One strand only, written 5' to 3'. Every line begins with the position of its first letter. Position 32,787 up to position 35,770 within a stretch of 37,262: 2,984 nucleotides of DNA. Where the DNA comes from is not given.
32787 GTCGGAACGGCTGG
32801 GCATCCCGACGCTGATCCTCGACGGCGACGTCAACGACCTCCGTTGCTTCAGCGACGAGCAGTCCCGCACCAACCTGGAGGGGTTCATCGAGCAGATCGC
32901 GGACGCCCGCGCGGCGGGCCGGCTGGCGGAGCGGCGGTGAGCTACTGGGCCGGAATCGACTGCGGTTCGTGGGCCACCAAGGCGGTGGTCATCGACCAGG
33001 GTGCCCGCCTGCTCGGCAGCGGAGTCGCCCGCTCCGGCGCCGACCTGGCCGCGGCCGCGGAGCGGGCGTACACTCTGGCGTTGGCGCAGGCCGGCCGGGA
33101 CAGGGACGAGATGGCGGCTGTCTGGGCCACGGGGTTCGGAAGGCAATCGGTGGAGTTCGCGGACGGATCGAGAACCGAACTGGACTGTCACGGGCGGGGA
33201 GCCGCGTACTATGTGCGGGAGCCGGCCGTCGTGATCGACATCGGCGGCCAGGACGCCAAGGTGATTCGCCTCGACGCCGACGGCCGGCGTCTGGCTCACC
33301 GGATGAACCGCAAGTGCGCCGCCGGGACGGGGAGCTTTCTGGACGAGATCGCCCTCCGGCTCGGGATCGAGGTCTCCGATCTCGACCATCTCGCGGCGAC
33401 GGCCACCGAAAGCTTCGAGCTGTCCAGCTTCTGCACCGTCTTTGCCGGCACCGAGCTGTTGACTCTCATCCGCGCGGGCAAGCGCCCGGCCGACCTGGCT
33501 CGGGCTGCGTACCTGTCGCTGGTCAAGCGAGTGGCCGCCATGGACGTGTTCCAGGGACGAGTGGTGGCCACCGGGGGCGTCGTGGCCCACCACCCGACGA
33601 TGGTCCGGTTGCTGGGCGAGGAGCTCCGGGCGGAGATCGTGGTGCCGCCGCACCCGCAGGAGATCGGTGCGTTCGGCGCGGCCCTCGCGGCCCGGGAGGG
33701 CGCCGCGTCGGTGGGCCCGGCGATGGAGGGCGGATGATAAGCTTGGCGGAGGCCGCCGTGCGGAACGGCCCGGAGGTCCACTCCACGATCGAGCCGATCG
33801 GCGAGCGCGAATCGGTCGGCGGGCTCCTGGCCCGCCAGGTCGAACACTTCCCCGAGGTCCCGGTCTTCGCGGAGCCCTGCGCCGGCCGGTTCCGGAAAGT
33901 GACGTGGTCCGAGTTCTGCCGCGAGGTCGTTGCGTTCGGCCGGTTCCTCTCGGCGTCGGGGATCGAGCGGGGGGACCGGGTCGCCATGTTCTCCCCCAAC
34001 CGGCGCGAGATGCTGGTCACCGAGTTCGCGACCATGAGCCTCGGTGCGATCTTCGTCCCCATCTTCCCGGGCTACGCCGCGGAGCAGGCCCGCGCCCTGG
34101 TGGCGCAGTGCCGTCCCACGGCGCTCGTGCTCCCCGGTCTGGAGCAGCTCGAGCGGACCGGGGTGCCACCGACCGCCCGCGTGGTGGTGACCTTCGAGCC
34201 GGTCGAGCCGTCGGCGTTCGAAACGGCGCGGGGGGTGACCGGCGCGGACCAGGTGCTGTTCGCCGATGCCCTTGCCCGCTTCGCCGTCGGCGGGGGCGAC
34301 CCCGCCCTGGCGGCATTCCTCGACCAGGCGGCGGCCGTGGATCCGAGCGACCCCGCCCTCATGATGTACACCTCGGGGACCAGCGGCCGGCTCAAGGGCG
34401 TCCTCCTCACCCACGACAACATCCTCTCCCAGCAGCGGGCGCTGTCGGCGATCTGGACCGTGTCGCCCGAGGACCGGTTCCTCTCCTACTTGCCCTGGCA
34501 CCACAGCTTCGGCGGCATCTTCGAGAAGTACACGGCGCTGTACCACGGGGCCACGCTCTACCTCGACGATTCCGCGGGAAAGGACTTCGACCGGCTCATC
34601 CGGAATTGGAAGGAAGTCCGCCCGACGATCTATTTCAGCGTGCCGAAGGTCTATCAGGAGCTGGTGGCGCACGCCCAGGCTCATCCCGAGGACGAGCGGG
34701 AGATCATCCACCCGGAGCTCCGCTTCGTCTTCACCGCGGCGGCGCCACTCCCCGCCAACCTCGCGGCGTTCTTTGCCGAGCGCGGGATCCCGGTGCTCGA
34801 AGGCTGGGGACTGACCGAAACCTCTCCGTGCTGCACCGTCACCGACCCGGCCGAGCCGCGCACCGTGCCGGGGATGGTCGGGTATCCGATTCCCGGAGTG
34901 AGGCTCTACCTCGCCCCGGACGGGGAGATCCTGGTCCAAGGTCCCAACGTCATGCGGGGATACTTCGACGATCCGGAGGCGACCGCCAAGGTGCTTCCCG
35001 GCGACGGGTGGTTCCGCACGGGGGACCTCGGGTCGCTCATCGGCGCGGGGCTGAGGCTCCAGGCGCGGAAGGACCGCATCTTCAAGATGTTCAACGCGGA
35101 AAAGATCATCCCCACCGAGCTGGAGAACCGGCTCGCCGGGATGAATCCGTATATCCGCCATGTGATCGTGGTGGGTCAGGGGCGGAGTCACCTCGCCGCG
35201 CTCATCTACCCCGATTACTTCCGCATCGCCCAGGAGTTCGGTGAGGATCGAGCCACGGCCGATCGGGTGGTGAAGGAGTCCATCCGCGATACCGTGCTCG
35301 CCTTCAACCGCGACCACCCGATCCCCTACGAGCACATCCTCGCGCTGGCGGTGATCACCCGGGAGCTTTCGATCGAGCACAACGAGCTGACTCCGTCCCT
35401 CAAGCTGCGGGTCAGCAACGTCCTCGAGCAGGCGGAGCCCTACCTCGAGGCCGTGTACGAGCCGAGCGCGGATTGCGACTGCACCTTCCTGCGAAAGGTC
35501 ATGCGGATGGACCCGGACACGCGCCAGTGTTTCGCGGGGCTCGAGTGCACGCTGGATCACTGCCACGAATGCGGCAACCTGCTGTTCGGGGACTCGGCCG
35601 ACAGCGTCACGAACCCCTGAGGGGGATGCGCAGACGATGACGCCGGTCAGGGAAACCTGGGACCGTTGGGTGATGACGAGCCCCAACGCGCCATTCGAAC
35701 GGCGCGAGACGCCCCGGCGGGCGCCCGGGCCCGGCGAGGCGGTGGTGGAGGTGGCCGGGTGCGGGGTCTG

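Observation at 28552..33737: Second, uncharacterised BCR / 2-hydroxyacyl-CoA-dehydratase-like module with two core subunits and two different ATPases, interleaved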

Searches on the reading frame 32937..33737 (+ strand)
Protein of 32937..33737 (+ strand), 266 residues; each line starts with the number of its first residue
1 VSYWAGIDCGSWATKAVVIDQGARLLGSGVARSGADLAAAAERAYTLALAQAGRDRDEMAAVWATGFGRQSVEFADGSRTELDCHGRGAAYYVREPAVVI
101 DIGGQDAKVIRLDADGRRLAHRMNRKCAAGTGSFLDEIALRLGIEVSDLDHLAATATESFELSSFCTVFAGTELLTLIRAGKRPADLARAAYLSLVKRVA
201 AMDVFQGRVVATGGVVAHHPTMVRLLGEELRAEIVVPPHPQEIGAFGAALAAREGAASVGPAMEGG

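Call 3: search_protein_families(library=pfam, proteins=[window:32937-33737:+], max_evalue=0.001)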
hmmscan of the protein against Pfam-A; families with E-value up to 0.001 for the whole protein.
window:32937-33737:+ (266 aa): 1 family
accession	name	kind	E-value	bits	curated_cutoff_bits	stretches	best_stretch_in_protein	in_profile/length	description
PF01869.26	BcrAD_BadFG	-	1.9e-46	159.2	31.5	1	6-252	2-271/271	BadF/BadG/BcrA/BcrD ATPase family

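Call 4: search_protein_families(library=ncbifam, proteins=[window:32937-33737:+], max_evalue=0.001)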
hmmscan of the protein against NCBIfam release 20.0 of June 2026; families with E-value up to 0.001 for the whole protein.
window:32937-33737:+ (266 aa): 5 families
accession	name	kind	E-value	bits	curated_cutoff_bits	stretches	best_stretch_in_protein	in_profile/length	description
TIGR00241.1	CoA_E_activ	domain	3.2e-61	207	125.4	1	5-250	3-247/248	acyl-CoA dehydratase activase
TIGR03286.1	methan_mark_15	hypoth_equivalog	1.9e-37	129.3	455.75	1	5-252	147-401/404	methanogenesis marker 15 protein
TIGR02259.1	benz_CoA_red_A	equivalog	5.6e-31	107.7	578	2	61-220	232-396/432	benzoyl-CoA reductase subunit A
TIGR03192.1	benz_CoA_bzdQ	equivalog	8.7e-30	104.2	380.2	1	5-250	35-284/293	benzoyl-CoA reductase, bzd-type, subunit Q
TIGR02261.1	benz_CoA_red_D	equivalog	3.9e-27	95.1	312.85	1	5-250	4-260/262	benzoyl-CoA reductase subunit D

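Call 19: search_solved_structures(query=window:32937-33737:+, max_evalue=0.001)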
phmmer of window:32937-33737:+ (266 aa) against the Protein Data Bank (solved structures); distinct sequences matched with E-value up to 0.001: 5.
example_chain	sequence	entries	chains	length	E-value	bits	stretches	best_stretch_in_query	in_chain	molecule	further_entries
4eht_A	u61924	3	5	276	5.2e-48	166.9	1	3-256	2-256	Activator of 2-hydroxyisocaproyl-CoA dehydratase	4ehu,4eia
9gai_D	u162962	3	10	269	1.3e-42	149.2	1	1-254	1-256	3-methylbenzoyl-CoA reductase alpha subunit MbdQ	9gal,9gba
1hux_A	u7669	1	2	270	2e-41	145.3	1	3-257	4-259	ACTIVATOR OF (R)-2-HYDROXYGLUTARYL-COA DEHYDRATASE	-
9gai_C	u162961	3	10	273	5.9e-33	117.6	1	1-251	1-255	3-methylbenzoyl-CoA reductase delta subunit MbdP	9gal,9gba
7yyl_E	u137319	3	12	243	6.4e-31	110.9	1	4-254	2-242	Putative CoA-substrate-specific enzyme activase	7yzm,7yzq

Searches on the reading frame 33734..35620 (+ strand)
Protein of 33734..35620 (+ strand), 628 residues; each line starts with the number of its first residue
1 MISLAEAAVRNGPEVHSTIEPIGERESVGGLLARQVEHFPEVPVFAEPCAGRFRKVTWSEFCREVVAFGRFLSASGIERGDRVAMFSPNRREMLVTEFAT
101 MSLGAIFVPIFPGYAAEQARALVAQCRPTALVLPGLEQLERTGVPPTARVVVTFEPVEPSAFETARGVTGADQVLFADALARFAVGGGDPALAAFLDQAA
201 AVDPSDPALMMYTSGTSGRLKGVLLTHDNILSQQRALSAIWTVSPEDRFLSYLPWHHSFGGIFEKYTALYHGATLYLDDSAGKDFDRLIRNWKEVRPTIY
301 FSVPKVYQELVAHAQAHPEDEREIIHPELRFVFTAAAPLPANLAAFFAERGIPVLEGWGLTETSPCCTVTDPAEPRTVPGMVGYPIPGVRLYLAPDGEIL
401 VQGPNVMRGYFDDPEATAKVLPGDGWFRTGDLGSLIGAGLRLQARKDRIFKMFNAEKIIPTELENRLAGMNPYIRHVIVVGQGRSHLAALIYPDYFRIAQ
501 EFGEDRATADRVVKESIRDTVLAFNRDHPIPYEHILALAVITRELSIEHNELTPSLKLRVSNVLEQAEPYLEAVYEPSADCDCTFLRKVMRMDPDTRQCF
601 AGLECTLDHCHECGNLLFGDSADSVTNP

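Call 3: search_protein_families(library=pfam, proteins=[window:33734-35620:+], max_evalue=0.001)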
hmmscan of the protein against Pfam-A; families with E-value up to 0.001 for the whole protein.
window:33734-35620:+ (628 aa): 2 families
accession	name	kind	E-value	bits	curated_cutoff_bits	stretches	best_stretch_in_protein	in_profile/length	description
PF00501.34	AMP-binding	-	2.5e-77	260.7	29.9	1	33-411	2-384/384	AMP-binding enzyme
PF23562.2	AMP-binding_C_3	-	2.1e-07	31.8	20.8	1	447-575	1-120/124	AMP-binding enzyme C-terminal domain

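Call 4: search_protein_families(library=ncbifam, proteins=[window:33734-35620:+], max_evalue=0.001)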
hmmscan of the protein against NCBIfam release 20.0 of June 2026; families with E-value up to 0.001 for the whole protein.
window:33734-35620:+ (628 aa): 98 families (the best 25 are shown)
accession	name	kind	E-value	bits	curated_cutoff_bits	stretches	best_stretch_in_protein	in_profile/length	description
NF005801.1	PRK07656.1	equivalog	1.7e-63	215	657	1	54-481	25-436/500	FadD3 family acyl-CoA ligase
NF009232.0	PRK12582.1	subfamily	2.8e-61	207.5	777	1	25-581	48-619/624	acyl-CoA synthetase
NF004837.0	PRK06187.1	subfamily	4.3e-61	206.7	476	1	54-482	32-456/531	long-chain-fatty-acid--CoA ligase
NF038343.1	ligase_FadD11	exception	2.2e-57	194.8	950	2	327-576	327-582/585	fatty acid--CoA ligase FadD11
NF004114.0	PRK05605.1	equivalog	8.2e-48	163.1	766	2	198-484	214-505/575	long-chain-fatty-acid--CoA ligase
NF005702.0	PRK07514.1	subfamily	6.8e-46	156.7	558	1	54-439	28-392/506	malonyl-CoA synthase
NF004511.1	PRK05852.1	equivalog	2.2e-44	152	650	1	52-472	23-429/505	FadD7 family fatty acid--CoA ligase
NF006572.0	PRK09088.1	equivalog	1.3e-43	149.4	696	2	196-482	131-422/491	acyl-CoA synthetase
TIGR01733.1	AA-adenyl-dom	subfamily_domain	1.7e-43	149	317.4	1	57-478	1-408/409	amino acid adenylation domain-containing protein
NF009233.0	PRK12583.1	subfamily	2.5e-41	141.7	832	1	25-482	17-484/558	fatty acid CoA ligase family protein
NF052580.1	Str24CoAsynCasG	equivalog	1.2e-40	139.4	750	2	199-487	182-488/548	steroid-24-oyl-CoA synthetase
TIGR01923.1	menE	equivalog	2.7e-39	135.3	330.15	1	57-482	1-382/442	o-succinylbenzoate--CoA ligase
NF006181.0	PRK08314.1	subfamily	1.2e-38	132.7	705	1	54-482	48-486/563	long-chain-fatty-acid--CoA ligase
NF052269.1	Staph_lig_FadD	equivalog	6e-38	130.4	650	2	199-483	144-428/499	long-chain-fatty-acid--CoA ligase FadD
NF041592.1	carboxyl_red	equivalog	1.1e-36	126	1300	1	46-591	68-635/1160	carboxylic acid reductase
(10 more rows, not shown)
